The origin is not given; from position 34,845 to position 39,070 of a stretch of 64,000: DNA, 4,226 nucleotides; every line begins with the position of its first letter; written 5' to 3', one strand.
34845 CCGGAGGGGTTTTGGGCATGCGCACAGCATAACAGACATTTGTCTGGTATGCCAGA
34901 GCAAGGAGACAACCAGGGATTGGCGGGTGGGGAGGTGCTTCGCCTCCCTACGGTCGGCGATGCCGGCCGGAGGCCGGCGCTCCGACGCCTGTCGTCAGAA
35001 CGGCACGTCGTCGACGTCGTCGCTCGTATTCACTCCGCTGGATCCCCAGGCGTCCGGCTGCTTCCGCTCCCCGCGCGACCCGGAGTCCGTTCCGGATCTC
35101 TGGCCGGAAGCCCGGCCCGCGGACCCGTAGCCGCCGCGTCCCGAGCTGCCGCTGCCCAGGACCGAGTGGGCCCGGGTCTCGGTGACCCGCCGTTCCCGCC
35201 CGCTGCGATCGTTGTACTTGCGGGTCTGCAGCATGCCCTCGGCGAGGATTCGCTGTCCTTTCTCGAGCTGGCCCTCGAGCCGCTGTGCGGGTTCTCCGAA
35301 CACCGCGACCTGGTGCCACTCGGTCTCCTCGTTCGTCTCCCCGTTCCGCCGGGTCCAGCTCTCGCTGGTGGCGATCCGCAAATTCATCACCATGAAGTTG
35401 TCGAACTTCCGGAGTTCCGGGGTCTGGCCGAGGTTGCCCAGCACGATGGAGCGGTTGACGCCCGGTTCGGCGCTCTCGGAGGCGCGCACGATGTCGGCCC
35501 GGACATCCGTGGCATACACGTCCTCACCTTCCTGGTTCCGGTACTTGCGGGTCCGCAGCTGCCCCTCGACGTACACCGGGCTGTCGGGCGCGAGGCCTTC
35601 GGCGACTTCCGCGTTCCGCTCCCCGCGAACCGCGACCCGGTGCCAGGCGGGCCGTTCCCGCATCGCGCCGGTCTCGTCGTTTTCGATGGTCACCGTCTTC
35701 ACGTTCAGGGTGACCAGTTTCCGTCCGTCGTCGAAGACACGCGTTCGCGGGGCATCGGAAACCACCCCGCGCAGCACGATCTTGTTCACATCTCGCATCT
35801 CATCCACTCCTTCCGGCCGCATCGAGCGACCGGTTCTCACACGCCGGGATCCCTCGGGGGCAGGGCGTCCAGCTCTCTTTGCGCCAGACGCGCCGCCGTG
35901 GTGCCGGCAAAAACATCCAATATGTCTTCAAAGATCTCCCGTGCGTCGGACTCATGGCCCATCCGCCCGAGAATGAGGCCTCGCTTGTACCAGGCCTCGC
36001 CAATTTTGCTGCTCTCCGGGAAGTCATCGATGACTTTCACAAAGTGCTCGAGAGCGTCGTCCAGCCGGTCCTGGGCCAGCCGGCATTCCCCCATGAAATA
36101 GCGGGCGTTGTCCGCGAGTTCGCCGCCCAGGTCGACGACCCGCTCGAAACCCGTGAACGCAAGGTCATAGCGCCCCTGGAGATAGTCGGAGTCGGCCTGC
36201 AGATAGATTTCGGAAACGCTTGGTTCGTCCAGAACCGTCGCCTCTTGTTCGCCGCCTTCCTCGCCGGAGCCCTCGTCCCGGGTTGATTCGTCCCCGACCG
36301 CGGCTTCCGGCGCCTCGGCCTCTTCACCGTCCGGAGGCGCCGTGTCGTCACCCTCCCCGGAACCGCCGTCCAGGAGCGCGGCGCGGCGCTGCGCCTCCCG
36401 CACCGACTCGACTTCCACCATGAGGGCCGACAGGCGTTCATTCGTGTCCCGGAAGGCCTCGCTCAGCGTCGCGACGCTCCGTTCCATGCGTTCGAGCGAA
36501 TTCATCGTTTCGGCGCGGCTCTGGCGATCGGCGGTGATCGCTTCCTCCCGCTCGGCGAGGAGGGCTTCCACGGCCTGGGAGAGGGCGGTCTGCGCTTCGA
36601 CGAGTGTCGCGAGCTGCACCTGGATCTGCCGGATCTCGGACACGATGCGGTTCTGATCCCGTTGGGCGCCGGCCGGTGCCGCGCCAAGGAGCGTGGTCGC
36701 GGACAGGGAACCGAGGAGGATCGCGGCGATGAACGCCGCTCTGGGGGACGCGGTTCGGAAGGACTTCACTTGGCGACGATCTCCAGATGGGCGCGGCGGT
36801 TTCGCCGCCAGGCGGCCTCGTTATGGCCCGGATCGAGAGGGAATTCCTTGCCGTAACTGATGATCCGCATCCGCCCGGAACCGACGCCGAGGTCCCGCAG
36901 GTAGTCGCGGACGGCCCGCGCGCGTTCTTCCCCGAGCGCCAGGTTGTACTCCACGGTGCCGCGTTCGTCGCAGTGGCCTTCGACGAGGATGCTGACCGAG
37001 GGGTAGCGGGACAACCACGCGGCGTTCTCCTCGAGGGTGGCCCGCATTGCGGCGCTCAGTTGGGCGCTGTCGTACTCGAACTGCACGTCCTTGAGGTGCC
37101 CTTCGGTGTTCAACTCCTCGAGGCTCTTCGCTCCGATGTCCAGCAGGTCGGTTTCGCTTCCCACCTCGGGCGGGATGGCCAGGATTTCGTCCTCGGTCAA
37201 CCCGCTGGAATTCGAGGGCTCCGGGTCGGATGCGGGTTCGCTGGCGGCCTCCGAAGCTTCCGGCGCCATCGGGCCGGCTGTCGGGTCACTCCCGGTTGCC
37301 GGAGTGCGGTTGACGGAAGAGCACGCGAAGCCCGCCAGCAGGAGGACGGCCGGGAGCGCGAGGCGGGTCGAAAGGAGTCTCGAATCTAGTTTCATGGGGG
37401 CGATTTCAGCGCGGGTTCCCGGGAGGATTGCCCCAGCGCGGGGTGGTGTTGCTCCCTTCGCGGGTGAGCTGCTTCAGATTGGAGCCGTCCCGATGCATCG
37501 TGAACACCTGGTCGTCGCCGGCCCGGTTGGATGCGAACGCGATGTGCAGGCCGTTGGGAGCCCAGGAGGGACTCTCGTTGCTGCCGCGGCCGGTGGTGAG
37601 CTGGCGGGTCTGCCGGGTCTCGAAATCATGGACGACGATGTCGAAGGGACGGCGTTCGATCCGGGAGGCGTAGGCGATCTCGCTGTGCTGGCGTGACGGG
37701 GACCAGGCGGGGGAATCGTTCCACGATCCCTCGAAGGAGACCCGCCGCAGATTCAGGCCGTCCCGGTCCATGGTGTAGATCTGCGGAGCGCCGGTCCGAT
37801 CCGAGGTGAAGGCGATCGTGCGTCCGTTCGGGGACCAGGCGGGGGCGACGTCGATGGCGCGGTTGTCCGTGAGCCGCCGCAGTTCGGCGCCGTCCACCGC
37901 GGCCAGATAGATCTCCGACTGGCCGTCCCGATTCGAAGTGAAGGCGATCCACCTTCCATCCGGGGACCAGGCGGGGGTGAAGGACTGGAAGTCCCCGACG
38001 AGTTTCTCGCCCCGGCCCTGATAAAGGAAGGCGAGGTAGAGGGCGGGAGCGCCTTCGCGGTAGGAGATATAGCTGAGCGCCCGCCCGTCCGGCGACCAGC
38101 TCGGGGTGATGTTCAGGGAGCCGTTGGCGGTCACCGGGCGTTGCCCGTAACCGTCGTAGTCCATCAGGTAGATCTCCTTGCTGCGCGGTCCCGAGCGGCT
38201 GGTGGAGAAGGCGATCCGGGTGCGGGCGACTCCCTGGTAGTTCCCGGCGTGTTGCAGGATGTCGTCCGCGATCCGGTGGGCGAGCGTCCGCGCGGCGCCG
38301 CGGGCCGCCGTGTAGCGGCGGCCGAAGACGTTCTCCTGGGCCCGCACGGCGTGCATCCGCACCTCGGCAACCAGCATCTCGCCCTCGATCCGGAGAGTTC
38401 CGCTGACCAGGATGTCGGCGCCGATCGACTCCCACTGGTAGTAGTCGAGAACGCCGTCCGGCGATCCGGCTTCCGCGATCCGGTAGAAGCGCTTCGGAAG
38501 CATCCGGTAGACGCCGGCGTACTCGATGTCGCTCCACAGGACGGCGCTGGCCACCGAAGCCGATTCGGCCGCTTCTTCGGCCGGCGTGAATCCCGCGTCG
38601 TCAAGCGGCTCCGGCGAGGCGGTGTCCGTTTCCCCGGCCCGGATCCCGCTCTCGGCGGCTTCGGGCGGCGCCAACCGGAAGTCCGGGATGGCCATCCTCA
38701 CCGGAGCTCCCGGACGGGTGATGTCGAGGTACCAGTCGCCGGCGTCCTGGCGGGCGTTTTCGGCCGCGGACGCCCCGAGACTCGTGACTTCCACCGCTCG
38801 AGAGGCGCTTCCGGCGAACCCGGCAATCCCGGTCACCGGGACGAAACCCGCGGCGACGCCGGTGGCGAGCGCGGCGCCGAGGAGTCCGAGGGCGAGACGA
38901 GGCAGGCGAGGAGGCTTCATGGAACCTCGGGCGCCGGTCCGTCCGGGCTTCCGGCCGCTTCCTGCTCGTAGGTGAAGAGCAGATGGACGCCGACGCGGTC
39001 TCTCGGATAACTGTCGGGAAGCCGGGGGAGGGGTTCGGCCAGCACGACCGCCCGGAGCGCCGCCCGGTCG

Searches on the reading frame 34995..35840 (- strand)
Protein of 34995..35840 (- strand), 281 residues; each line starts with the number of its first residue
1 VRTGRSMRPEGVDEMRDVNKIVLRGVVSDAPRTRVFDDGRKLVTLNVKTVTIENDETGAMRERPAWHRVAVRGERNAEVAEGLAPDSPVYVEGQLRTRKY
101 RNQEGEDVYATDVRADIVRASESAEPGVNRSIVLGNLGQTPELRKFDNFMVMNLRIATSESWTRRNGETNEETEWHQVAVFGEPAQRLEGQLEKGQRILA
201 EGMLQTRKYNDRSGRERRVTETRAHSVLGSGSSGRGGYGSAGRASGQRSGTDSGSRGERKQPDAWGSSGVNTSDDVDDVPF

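Call 37: search_protein_families(library=pfam, proteins=[window:34995-35840:-], max_evalue=0.001)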
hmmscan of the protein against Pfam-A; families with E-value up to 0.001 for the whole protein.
window:34995-35840:- (281 aa): 2 families
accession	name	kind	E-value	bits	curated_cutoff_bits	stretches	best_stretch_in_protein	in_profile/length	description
PF00436.31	SSB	-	1.2e-42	144.6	26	2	128-227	1-101/104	Single-strand binding protein family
PF01336.31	tRNA_anti-codon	-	0.00031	21.1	27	0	177-210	30-63/75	OB-fold nucleic acid binding domain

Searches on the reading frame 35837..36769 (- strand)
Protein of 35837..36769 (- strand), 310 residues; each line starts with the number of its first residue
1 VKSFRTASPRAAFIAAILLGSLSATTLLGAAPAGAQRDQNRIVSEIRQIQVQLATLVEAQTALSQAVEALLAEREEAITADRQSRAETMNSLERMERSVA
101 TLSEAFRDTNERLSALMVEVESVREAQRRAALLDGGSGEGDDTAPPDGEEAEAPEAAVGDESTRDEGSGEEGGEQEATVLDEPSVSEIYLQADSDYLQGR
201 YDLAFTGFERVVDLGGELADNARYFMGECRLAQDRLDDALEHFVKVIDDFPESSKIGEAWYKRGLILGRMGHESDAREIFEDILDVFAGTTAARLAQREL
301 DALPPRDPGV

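Call 37: search_protein_families(library=pfam, proteins=[window:35837-36769:-], max_evalue=0.001)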
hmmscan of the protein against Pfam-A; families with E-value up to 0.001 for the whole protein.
window:35837-36769:- (310 aa): 8 families
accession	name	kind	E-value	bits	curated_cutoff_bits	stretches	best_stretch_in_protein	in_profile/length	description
PF13174.12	TPR_6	-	5e-10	39.8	26.3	0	226-253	6-33/33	Tetratricopeptide repeat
PF07719.23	TPR_2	-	9.2e-09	35.2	27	0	223-252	4-33/34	Tetratricopeptide repeat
PF13424.12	TPR_12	-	1.7e-08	34.9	30.1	1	222-287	5-75/77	Tetratricopeptide repeat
PF13428.12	TPR_14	-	1e-05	26.2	23.5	0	258-296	2-40/44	Tetratricopeptide repeat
PF00515.34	TPR_1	-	1.5e-05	25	27.8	0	222-247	3-28/34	Tetratricopeptide repeat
PF12895.13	ANAPC3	-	6.9e-05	23.5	27.2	1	182-245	20-81/82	Anaphase-promoting complex, cyclosome, subunit 3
PF13432.12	TPR_16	-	0.00032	21.5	32.7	1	189-251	1-62/65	Tetratricopeptide repeat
PF14559.12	TPR_19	-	0.00087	20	25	0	198-253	4-58/68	Tetratricopeptide repeat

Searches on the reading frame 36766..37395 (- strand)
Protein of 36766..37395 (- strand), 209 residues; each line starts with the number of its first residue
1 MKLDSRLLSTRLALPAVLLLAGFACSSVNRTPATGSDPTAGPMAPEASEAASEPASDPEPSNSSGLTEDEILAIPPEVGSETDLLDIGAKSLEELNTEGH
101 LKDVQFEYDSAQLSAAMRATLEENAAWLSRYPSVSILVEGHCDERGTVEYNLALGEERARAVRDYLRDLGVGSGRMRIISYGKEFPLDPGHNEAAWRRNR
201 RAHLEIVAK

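Call 37: search_protein_families(library=pfam, proteins=[window:36766-37395:-], max_evalue=0.001)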
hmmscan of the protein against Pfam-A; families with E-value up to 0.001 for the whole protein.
window:36766-37395:- (209 aa): 1 family
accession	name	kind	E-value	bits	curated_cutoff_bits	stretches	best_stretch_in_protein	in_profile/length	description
PF00691.25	OmpA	-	6.2e-18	65.4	27.2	1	106-200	2-98/98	OmpA family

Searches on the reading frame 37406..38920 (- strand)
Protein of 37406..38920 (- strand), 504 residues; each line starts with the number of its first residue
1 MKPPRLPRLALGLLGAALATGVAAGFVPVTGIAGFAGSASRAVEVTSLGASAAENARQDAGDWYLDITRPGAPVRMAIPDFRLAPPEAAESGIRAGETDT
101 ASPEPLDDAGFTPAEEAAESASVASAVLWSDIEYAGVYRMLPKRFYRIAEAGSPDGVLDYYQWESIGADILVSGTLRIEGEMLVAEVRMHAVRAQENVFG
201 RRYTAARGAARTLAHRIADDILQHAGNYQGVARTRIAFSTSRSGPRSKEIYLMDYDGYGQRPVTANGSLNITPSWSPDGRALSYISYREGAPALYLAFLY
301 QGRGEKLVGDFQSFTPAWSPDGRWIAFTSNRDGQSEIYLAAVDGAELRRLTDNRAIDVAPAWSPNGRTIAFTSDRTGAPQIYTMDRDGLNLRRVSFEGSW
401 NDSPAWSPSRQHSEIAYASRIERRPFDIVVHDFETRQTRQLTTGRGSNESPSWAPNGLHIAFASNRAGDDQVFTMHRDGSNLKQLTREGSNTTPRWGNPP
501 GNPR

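Call 37: search_protein_families(library=pfam, proteins=[window:37406-38920:-], max_evalue=0.001)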
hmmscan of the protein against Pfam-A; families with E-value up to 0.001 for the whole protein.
window:37406-38920:- (504 aa): 6 families
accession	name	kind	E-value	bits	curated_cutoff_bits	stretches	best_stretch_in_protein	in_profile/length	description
PF07676.18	PD40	-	2.3e-44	148.9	20.9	4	347-382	1-37/38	WD40-like Beta Propeller Repeat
PF00930.27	DPPIV_N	-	1.8e-08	33.9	22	0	316-353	48-81/354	Dipeptidyl peptidase IV (DPP IV) N-terminal region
PF14583.12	Pectate_lyase22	-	1.1e-06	28.1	30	0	250-293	218-263/386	Oligogalacturonate lyase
PF25174.1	Beta-prop_THOC3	-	7.6e-06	25.6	305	0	361-465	9-108/272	THOC3 beta-propeller domain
PF04052.18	TolB_N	-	4.4e-05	24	22.4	1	113-196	22-104/106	TolB amino-terminal domain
PF21156.3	ISOA1-3_C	-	0.00076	20.1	27.3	0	315-340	9-34/106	Isoamylase 1-3, C-terminal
